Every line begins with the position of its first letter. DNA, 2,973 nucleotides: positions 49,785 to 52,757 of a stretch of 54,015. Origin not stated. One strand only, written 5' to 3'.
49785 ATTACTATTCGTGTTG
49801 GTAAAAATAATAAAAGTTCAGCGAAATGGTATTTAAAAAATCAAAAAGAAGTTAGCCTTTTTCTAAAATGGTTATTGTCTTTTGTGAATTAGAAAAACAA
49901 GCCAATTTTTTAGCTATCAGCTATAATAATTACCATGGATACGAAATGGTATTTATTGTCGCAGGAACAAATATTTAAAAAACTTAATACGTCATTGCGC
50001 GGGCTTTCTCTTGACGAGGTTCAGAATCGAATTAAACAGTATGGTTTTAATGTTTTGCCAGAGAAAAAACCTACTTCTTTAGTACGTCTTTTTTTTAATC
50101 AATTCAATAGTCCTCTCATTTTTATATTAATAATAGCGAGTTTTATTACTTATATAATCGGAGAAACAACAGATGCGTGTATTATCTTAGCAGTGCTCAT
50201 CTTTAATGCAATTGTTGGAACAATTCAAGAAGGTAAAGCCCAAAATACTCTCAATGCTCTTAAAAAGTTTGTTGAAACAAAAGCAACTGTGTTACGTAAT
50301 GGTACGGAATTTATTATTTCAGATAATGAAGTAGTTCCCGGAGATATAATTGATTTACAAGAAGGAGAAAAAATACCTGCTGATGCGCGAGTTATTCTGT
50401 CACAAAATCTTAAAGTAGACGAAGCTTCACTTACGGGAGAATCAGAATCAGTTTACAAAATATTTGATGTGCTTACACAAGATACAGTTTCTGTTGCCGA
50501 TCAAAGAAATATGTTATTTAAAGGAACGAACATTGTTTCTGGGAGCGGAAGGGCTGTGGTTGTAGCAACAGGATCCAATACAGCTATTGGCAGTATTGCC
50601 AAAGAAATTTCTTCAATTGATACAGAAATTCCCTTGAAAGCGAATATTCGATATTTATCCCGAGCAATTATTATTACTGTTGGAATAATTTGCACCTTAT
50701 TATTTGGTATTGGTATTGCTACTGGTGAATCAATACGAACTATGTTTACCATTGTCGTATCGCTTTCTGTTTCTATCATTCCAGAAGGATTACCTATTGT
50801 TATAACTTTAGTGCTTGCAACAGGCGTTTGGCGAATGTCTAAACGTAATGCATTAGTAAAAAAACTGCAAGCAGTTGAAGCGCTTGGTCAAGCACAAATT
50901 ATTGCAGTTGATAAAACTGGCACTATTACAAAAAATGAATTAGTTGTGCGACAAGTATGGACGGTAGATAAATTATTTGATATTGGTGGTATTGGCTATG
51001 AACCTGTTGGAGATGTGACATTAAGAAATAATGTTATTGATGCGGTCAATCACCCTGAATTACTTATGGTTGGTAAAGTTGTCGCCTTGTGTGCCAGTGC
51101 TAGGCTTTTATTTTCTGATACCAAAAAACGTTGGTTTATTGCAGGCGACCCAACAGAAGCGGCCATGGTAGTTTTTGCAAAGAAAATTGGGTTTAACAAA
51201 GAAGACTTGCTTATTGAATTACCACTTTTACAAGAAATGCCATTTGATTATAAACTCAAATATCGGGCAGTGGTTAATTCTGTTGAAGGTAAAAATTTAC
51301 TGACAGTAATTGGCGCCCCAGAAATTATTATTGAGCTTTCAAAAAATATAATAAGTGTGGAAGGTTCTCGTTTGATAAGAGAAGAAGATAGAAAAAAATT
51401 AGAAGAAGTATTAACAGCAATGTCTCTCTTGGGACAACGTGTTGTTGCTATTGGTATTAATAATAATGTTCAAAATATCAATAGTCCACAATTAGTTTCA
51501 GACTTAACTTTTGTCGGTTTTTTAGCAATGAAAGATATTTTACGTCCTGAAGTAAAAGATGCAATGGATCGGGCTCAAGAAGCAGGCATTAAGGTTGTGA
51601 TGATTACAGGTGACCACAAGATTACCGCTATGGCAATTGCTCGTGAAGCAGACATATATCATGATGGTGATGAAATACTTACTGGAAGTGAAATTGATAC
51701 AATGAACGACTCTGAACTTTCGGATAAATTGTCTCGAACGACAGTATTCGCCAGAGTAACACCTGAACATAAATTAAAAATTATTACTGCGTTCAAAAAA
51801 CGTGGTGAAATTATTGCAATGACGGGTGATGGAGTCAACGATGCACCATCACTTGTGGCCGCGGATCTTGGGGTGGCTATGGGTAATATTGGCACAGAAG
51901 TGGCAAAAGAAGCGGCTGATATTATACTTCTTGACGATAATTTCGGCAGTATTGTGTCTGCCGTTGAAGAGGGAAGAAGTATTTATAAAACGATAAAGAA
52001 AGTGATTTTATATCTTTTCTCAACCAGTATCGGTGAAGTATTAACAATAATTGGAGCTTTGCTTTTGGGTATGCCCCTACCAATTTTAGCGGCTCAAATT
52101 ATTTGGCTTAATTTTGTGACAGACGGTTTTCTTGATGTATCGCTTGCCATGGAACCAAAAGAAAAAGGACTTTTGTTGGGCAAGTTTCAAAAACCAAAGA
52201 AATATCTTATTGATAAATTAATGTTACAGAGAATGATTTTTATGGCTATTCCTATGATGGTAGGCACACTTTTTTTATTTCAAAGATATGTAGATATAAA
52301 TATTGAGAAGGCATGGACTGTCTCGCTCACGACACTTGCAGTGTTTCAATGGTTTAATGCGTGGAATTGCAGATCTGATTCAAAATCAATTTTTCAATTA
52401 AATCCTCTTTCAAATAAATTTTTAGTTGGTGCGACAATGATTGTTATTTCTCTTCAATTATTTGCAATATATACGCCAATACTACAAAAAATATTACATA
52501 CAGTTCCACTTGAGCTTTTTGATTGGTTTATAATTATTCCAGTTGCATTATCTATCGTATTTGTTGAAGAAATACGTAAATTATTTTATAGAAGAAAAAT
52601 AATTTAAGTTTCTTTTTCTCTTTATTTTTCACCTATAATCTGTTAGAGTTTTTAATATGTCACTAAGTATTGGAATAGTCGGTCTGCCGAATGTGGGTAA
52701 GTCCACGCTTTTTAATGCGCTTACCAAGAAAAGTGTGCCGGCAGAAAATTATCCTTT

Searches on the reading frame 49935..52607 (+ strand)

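Call 22: search_protein_families(library=pfam, proteins=[window:49935-52607:+], max_evalue=0.001)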
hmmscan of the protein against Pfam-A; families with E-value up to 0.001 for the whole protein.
window:49935-52607:+ (890 aa): 7 families
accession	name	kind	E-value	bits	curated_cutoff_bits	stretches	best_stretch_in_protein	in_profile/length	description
PF00122.25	E1-E2_ATPase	-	5.1e-44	150.4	28.1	1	113-304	3-181/181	E1-E2 ATPase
PF00689.26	Cation_ATPase_C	-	7.5e-44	150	27.3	1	714-884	1-175/175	Cation transporting ATPase, C-terminus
PF00690.31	Cation_ATPase_N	-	2.5e-20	72.3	20.4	1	5-71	1-68/69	Cation transporter/ATPase, N-terminus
PF00702.32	Hydrolase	-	6.8e-20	72.7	26.4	1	525-644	86-191/191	haloacid dehalogenase-like hydrolase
PF13246.12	Cation_ATPase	-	3.3e-16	59.5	21.7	1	384-471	1-90/91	Cation transport ATPase (P-type)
PF08282.18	Hydrolase_3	-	5.6e-06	26.7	20.9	1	626-675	205-253/255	haloacid dehalogenase-like hydrolase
PF12710.13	HAD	-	0.00019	22.4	27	1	532-639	82-187/189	haloacid dehalogenase-like hydrolase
